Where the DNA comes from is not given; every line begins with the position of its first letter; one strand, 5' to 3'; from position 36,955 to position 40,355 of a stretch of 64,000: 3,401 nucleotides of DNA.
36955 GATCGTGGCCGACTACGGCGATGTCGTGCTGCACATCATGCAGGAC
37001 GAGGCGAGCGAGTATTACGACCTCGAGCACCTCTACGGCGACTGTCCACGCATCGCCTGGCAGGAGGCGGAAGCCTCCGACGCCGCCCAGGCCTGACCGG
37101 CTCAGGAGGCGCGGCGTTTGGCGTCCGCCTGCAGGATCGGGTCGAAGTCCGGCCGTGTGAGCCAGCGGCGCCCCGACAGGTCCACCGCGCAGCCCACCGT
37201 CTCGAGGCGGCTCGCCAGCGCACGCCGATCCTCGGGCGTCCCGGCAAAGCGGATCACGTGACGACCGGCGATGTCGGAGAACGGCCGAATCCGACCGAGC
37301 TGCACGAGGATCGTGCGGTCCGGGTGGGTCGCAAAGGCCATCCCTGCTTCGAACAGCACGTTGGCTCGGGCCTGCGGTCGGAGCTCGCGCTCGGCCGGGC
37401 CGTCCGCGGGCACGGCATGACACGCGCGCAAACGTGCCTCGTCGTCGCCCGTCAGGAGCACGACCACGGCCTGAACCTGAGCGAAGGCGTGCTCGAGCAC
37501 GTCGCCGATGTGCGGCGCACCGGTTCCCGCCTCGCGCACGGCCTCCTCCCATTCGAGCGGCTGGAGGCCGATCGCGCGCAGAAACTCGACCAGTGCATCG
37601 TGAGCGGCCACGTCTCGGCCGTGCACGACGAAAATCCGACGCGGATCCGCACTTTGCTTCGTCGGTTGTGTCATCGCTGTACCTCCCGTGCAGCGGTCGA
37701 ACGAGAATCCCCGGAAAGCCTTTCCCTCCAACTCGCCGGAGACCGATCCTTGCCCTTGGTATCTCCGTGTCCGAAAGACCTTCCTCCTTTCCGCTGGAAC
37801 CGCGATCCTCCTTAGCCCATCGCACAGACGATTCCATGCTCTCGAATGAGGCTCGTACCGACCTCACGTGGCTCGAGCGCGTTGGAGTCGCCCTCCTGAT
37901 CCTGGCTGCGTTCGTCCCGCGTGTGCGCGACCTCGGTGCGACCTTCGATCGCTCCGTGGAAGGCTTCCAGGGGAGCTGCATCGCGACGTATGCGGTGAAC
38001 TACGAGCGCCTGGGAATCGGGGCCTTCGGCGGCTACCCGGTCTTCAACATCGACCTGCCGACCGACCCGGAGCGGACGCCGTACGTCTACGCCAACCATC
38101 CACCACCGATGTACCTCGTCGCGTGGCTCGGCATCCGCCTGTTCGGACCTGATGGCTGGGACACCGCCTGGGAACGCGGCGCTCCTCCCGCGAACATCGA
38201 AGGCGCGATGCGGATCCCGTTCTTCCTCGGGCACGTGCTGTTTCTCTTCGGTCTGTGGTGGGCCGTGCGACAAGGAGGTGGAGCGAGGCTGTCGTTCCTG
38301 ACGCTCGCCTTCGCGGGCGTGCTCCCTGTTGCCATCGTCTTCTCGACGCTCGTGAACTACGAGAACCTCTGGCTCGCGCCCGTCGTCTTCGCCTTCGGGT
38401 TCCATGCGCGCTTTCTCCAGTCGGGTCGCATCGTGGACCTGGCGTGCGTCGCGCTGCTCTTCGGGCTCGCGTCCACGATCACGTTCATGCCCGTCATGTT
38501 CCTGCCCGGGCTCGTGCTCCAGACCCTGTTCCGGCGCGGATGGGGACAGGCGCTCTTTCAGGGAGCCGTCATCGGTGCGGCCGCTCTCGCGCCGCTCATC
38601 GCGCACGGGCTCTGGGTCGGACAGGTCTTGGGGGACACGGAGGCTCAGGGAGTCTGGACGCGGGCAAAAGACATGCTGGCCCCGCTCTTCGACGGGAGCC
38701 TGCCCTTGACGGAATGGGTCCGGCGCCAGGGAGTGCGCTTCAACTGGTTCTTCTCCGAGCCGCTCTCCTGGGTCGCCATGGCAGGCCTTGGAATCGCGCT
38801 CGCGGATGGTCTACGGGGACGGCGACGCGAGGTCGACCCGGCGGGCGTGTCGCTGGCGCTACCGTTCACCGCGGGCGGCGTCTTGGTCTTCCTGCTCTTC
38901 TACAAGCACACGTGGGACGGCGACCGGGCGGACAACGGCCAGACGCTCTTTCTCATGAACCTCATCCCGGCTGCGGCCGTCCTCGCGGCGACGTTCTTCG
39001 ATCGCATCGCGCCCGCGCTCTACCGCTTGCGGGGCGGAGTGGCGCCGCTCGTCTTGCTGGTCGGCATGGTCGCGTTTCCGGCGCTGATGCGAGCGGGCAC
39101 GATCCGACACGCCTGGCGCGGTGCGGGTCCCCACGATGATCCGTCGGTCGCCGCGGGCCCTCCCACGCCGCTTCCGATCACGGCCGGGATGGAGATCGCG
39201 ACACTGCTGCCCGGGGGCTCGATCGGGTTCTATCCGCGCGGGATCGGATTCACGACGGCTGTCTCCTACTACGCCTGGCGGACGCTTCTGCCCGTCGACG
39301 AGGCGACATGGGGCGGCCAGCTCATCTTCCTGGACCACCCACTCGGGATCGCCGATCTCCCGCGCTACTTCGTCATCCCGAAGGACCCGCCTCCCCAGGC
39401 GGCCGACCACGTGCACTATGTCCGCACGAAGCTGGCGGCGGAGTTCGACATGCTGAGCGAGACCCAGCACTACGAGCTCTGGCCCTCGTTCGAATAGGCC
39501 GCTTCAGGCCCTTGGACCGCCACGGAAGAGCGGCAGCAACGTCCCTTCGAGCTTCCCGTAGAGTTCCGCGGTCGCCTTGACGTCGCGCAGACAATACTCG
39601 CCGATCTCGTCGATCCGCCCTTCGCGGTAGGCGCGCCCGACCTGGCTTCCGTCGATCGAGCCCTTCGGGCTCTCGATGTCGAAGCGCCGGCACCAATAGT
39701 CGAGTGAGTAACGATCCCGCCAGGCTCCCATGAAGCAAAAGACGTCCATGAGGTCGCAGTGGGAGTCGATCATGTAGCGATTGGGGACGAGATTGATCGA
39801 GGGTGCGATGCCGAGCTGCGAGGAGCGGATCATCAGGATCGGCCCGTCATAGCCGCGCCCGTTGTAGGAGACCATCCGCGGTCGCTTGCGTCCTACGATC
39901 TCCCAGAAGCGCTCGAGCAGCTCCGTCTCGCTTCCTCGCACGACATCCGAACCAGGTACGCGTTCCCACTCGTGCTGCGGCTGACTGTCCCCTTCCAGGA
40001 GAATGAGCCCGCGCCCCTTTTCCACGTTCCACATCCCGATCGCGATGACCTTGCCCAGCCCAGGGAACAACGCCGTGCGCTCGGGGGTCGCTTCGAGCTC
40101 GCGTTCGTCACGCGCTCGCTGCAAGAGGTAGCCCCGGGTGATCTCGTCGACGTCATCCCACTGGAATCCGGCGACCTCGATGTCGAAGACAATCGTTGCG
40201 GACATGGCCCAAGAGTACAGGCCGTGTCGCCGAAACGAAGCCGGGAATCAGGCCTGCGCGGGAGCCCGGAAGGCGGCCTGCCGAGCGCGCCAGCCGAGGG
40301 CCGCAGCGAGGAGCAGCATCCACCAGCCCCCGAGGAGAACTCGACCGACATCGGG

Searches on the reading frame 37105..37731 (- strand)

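Call 73: search_protein_families(library=pfam, proteins=[window:37105-37731:-], max_evalue=0.0001)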
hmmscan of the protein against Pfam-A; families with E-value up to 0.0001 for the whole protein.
window:37105-37731:- (209 aa): 1 family
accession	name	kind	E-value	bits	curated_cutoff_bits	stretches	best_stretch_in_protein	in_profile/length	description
PF10137.14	CAP12-PCTIR_TIR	-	1.7e-25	89.8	24.7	1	32-162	1-117/119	CAP12/Pycsar effector protein, TIR domain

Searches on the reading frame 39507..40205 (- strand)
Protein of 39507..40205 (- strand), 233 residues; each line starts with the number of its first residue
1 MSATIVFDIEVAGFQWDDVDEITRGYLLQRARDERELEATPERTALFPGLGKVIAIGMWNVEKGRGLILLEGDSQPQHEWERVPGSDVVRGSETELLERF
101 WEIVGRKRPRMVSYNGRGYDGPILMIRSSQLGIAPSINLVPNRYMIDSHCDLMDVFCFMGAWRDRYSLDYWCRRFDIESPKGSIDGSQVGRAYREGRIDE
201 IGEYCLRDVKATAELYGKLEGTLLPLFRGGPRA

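Call 74: search_protein_families(library=pfam, proteins=[window:39507-40205:-], max_evalue=0.0001)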
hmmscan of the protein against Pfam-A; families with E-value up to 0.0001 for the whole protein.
window:39507-40205:- (233 aa): 2 families
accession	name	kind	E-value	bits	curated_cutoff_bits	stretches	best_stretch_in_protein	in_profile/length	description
PF10108.15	DNA_pol_B_exo2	-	1.1e-21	77.9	24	1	87-218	31-172/213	Predicted 3'-5' exonuclease related to the exonuclease domain of PolB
PF13482.12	RNase_H_2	-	6.5e-08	33.1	22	1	95-219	46-164/165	RNase_H superfamily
